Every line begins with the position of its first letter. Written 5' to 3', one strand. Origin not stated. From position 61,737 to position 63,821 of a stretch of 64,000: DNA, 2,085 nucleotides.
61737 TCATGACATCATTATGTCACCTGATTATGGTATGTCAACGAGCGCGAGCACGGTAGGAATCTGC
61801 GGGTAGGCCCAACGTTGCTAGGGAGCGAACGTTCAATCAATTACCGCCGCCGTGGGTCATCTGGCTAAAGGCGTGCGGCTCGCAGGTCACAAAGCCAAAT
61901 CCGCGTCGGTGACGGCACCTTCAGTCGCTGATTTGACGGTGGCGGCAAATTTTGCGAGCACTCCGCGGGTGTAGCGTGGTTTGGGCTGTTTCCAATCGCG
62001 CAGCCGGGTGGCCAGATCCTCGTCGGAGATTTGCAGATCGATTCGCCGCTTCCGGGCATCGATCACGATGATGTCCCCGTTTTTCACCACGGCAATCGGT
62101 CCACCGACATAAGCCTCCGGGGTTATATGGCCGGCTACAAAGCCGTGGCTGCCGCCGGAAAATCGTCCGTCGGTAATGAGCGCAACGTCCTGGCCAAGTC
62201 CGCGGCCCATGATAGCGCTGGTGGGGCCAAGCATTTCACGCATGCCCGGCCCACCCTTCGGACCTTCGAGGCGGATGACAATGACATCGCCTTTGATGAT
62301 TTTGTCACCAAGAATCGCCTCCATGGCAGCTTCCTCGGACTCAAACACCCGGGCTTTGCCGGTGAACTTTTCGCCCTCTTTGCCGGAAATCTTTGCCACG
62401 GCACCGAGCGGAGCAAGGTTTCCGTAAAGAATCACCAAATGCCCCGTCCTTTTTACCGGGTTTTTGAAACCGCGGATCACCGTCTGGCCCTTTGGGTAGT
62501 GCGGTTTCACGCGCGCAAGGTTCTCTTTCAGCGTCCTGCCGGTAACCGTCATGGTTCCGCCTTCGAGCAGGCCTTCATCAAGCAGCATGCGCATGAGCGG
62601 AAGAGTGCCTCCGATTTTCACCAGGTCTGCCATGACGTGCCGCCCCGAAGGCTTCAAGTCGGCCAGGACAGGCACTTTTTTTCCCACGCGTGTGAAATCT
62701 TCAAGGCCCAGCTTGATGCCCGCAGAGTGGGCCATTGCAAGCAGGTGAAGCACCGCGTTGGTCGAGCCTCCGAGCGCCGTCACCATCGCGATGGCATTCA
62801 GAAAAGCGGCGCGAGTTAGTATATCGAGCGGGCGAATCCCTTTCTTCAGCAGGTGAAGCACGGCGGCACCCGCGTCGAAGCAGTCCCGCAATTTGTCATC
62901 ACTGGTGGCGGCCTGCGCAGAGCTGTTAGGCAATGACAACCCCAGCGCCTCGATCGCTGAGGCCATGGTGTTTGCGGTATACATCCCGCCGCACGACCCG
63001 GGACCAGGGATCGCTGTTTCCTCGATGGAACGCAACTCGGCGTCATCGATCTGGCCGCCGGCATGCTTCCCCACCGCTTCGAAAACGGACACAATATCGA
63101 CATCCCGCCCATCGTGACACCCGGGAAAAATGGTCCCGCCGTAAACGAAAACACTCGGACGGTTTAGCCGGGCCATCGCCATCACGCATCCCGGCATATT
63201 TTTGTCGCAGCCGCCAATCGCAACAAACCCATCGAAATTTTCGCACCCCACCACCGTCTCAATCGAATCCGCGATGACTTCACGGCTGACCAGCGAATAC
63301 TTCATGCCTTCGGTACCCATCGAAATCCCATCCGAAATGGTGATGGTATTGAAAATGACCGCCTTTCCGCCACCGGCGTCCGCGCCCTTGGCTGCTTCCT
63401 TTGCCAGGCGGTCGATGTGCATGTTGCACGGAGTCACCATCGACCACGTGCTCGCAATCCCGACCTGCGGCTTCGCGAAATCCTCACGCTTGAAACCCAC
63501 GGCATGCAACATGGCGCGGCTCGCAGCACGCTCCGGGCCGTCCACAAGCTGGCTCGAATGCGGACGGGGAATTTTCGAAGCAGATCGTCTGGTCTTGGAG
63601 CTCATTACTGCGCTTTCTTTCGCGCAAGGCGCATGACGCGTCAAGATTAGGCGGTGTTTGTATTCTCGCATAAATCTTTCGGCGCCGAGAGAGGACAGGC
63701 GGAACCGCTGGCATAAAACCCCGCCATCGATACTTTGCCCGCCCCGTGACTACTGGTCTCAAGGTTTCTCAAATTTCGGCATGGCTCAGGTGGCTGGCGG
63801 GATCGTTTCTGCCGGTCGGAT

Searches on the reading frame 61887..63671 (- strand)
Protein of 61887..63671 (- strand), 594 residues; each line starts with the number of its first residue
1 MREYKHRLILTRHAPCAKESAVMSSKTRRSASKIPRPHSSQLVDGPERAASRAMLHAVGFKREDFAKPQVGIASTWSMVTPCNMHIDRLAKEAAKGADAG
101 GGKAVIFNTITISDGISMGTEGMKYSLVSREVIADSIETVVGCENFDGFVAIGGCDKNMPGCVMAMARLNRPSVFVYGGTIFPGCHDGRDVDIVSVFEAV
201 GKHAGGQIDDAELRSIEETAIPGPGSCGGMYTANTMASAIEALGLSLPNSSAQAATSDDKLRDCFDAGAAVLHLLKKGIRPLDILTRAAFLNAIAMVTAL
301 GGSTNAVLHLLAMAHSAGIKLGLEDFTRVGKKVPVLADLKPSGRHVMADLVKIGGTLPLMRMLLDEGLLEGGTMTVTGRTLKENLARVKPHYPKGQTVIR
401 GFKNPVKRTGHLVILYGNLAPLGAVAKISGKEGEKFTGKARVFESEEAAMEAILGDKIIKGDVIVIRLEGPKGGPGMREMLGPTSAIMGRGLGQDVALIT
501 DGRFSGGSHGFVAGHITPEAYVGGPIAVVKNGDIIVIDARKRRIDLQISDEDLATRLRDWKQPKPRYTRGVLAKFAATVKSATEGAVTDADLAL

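Call 53: search_protein_families(library=pfam, proteins=[window:61887-63671:-])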
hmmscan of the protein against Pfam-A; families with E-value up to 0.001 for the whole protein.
window:61887-63671:- (594 aa): 2 families
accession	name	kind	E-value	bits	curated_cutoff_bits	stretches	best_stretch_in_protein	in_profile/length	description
PF00920.27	ILVD_EDD_N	-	4e-125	417.6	27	1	67-384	1-316/316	Dihydroxy-acid/6-phosphogluconate dehydratase N-terminal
PF24877.1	ILV_EDD_C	-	6.8e-76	254.4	27.7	1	398-586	2-191/191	Dihydroxy-acid/6-phosphogluconate dehydratase C-terminal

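Call 54: list_cluster_members(proteins=[window:61887-63671:-, window:47851-49329:-, window:41718-42605:+, window:8396-9607:+, window:39196-40248:+])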
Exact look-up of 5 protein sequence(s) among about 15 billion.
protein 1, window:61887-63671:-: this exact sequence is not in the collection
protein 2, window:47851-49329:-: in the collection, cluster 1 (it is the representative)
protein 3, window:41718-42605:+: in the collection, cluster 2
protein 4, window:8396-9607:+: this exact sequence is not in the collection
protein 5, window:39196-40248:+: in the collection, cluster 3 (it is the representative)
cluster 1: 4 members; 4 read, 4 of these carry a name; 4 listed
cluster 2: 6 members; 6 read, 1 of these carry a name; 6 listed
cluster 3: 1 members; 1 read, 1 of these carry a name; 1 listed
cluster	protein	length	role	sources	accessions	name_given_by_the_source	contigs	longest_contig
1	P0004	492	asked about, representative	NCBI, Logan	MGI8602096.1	MAG: N,N-dimethylformamidase beta subunit family domain-containing protein ...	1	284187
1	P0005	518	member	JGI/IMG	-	hypothetical protein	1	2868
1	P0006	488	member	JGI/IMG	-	hypothetical protein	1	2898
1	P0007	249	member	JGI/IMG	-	N,N-dimethylformamidase beta subunit-like, C-terminal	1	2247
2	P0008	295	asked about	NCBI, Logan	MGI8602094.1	MAG: type I-E CRISPR-associated endonuclease Cas1e [Verrucomicrobiales bacterium]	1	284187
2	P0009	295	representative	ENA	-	-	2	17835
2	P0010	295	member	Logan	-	-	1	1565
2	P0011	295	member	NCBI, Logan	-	-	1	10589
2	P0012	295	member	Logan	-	-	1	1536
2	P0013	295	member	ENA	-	-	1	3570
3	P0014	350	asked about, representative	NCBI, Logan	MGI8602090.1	MAG: type I-E CRISPR-associated protein Cas7/Cse4/CasC [Verrucomicrobiales bacterium]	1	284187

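Call 55: find_encoding_contigs(protein=P0009, flank=10000, max_places=6)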
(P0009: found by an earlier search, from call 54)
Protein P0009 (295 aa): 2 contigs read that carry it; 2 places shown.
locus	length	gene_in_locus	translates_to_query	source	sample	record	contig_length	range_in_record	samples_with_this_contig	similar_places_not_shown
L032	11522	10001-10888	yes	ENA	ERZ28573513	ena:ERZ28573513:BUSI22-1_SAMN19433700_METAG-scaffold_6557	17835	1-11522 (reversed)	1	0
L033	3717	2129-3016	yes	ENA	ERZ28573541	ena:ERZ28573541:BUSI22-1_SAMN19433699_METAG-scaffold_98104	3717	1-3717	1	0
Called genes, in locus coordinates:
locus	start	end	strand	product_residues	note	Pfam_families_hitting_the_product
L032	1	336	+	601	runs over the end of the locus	PF00884:Sulfatase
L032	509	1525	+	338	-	PF00174:Oxidored_molyb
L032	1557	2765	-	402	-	PF14100:DUF6807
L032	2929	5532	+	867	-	PF18019:Cas3_HD, PF00270:DEAD (faint), PF00271:Helicase_C (faint), PF22590:Cas3-like_C_2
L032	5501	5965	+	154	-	PF09481:CRISPR_Cse1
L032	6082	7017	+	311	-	PF09481:CRISPR_Cse1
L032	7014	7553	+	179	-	PF09485:CRISPR_Cse2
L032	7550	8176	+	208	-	PF08798:CRISPR_assoc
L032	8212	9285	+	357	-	PF09344:Cas_CT1975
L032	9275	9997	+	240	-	PF09704:Cas_Cas5d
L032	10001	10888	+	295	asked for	PF01867:Cas_Cas1 (weak)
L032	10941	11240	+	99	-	PF09707:Cas_Cas2CT1978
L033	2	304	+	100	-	?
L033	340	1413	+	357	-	PF09344:Cas_CT1975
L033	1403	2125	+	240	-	PF09704:Cas_Cas5d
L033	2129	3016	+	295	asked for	PF01867:Cas_Cas1 (weak)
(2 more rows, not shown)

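Call 56: find_encoding_contigs(protein=P0011, flank=10000, max_places=6)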
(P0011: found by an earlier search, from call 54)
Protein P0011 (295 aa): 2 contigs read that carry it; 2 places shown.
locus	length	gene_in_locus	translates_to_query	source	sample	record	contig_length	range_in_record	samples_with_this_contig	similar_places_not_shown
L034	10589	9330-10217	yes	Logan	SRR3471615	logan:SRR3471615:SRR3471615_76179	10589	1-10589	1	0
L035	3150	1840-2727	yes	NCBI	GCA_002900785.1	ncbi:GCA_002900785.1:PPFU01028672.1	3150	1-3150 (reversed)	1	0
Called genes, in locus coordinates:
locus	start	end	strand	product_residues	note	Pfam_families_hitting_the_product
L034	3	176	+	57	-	?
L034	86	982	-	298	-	PF01297:ZnuA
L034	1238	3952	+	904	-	PF18019:Cas3_HD, PF00270:DEAD (faint), PF22590:Cas3-like_C_2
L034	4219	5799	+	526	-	PF09481:CRISPR_Cse1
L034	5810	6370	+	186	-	PF09485:CRISPR_Cse2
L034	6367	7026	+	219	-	PF08798:CRISPR_assoc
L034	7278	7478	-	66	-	-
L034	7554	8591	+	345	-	PF09344:Cas_CT1975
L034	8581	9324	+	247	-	PF09704:Cas_Cas5d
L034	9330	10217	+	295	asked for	PF01867:Cas_Cas1 (weak)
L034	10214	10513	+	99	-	PF09707:Cas_Cas2CT1978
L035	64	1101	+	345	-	PF09344:Cas_CT1975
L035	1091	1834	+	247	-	PF09704:Cas_Cas5d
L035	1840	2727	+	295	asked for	PF01867:Cas_Cas1 (weak)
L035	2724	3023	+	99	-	PF09707:Cas_Cas2CT1978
